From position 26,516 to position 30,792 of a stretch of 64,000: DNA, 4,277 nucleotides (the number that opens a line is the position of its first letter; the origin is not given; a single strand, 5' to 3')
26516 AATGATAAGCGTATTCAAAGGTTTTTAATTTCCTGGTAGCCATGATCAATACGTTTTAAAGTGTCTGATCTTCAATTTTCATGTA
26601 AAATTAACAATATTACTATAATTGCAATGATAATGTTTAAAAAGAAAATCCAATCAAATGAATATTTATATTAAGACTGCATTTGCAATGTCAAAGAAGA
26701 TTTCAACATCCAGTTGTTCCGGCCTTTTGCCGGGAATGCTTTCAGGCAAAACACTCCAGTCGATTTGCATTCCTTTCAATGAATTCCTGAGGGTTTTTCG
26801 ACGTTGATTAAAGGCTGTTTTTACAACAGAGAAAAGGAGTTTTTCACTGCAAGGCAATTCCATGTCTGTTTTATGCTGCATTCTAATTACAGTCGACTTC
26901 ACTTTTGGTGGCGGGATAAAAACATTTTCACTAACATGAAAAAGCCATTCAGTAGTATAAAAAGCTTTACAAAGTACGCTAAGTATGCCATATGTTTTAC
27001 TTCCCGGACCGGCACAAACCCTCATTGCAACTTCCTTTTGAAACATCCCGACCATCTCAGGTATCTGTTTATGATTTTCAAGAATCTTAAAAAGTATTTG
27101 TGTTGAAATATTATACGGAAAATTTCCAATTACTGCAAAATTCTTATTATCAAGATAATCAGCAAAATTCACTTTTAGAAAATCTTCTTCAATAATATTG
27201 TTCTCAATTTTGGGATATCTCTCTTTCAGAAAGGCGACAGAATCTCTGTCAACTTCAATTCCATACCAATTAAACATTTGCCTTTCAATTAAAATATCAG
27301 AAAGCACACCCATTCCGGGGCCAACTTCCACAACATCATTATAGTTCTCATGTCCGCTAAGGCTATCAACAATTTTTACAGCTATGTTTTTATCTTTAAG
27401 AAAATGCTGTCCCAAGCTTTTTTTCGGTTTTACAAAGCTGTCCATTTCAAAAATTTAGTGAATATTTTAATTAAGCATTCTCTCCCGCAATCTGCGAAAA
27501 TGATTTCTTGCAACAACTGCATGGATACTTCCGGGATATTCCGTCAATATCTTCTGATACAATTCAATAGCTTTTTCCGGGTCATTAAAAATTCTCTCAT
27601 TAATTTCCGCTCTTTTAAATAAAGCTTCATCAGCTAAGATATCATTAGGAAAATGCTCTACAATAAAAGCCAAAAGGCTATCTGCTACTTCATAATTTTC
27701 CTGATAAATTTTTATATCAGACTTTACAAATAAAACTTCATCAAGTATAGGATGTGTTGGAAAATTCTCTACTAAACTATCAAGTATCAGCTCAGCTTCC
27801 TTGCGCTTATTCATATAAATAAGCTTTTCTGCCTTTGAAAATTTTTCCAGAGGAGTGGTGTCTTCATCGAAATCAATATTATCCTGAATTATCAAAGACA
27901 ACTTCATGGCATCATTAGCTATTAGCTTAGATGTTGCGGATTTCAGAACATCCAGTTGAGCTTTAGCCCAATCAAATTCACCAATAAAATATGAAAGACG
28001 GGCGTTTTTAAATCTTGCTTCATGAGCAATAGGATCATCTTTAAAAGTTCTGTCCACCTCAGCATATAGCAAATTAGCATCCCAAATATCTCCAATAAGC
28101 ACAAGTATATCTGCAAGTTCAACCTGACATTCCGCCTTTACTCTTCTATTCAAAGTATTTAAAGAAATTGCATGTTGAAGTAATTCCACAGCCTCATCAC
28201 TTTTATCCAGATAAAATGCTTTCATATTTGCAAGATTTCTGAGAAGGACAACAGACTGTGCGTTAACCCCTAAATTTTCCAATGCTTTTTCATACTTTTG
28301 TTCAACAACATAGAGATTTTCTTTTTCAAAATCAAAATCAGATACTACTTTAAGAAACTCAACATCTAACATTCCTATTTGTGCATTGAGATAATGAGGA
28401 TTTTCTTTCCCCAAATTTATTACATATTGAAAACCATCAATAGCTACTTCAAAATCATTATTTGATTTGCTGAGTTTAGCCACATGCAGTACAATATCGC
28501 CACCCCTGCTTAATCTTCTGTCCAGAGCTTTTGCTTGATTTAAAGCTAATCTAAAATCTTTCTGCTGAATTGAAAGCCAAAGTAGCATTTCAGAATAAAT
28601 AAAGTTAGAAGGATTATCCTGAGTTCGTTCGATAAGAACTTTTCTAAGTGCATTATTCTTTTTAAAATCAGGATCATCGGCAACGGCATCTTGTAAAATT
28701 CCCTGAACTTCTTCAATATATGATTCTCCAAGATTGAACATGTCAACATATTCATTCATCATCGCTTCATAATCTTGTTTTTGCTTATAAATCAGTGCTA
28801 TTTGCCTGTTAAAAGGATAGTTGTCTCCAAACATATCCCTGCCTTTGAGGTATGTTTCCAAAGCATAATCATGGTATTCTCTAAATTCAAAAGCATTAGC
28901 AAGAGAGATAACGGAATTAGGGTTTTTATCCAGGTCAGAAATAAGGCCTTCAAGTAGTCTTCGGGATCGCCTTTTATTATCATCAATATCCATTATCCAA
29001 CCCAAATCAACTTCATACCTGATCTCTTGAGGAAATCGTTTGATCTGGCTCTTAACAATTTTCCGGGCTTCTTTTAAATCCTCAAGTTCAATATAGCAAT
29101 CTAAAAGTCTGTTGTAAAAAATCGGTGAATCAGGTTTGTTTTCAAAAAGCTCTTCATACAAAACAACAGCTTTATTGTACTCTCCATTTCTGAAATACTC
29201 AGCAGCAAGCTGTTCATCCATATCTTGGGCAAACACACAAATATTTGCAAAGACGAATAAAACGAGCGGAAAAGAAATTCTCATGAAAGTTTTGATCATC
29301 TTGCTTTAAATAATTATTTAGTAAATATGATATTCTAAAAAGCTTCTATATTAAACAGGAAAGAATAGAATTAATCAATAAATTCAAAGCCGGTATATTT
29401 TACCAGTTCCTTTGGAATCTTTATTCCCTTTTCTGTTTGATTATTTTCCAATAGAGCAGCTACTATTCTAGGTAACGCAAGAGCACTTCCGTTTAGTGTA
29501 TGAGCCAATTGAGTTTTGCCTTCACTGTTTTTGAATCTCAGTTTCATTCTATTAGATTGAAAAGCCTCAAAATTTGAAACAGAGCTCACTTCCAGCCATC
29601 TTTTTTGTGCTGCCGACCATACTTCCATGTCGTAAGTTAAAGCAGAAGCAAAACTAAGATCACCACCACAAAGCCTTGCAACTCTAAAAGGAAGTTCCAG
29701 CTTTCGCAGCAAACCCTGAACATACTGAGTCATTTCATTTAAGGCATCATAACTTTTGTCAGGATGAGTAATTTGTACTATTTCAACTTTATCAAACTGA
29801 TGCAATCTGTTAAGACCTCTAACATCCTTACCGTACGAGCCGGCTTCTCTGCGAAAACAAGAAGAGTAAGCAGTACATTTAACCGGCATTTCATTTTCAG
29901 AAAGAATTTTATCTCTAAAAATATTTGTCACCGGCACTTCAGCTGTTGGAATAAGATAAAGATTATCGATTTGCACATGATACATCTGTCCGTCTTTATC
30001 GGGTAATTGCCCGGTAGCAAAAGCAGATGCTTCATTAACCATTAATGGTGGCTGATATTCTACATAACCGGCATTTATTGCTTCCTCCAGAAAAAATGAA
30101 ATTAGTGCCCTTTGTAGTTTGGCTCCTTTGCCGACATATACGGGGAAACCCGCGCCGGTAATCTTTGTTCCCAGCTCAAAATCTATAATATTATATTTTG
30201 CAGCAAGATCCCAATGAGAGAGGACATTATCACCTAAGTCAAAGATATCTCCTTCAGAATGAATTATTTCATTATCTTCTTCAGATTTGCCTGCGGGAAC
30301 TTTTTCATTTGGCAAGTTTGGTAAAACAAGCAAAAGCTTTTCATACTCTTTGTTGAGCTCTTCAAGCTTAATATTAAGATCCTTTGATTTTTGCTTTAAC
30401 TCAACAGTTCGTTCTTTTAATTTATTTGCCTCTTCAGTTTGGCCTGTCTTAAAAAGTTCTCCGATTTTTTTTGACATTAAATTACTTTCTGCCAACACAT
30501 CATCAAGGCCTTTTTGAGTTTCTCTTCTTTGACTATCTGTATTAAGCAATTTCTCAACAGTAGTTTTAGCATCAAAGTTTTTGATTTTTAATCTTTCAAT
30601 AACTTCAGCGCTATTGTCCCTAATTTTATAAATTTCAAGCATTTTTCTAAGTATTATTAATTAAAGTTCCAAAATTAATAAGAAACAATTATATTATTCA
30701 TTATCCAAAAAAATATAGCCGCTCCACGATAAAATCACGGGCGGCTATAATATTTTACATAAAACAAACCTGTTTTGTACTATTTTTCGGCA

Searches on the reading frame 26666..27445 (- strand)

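Call 53: search_protein_families(library=pfam, proteins=[window:26666-27445:-], max_evalue=0.00001)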
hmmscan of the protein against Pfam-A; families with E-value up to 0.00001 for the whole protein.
window:26666-27445:- (259 aa): 1 family
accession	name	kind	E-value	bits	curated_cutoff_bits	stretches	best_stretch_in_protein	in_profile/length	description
PF00398.26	RrnaAD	-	5.8e-51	173.5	24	1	7-224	4-224/263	Ribosomal RNA adenine dimethylase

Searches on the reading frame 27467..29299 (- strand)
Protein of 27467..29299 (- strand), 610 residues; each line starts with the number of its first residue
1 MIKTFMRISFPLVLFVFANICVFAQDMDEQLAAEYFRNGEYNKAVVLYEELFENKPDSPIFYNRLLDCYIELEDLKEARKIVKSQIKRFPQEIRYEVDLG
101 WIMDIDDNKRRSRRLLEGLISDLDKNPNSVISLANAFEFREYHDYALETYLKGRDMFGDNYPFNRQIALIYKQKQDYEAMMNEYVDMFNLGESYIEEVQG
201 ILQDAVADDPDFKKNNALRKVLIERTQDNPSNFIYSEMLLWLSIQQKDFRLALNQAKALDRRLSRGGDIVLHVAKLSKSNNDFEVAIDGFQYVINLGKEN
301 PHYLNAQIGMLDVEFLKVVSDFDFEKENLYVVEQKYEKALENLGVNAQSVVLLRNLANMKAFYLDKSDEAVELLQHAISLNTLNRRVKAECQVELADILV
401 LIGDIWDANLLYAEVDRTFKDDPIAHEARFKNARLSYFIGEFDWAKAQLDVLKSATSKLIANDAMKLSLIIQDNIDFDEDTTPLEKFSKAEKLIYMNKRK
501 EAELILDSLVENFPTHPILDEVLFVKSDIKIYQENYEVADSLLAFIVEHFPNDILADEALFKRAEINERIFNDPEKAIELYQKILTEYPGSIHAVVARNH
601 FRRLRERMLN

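Call 53: search_protein_families(library=pfam, proteins=[window:27467-29299:-], max_evalue=0.00001)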
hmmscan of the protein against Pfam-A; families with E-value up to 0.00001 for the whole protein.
window:27467-29299:- (610 aa): 7 families
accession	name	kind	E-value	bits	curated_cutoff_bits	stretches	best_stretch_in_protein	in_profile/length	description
PF14559.12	TPR_19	-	8.4e-17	61.7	25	1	36-95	2-61/68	Tetratricopeptide repeat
PF13428.12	TPR_14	-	9.3e-15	54.1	23.5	0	30-66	6-42/44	Tetratricopeptide repeat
PF13174.12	TPR_6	-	2.6e-12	47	26.3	0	558-591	1-33/33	Tetratricopeptide repeat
PF13432.12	TPR_16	-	6.7e-11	42.9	32.7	0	32-84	4-56/65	Tetratricopeptide repeat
PF25058.1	ARM_TT21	-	6.1e-10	39.7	27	0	491-583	65-154/155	Tetratricopeptide repeat protein 21 ARM repeat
PF13424.12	TPR_12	-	5.1e-09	36.6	30.1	0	352-414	5-70/77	Tetratricopeptide repeat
PF13181.12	TPR_8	-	6.3e-07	29.5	25.7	0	62-90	4-32/34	Tetratricopeptide repeat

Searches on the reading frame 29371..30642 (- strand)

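Call 53: search_protein_families(library=pfam, proteins=[window:29371-30642:-], max_evalue=0.00001)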
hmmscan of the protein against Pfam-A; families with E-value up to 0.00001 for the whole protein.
window:29371-30642:- (423 aa): 2 families
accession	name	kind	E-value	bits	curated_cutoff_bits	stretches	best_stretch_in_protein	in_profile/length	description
PF00587.30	tRNA-synt_2b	-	1.8e-37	129.5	29.3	1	224-401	4-179/179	tRNA synthetase class II core domain (G, H, P, S and T)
PF02403.27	Seryl_tRNA_N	-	1.9e-20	73.6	28.2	1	1-111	1-108/108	Seryl-tRNA synthetase N-terminal domain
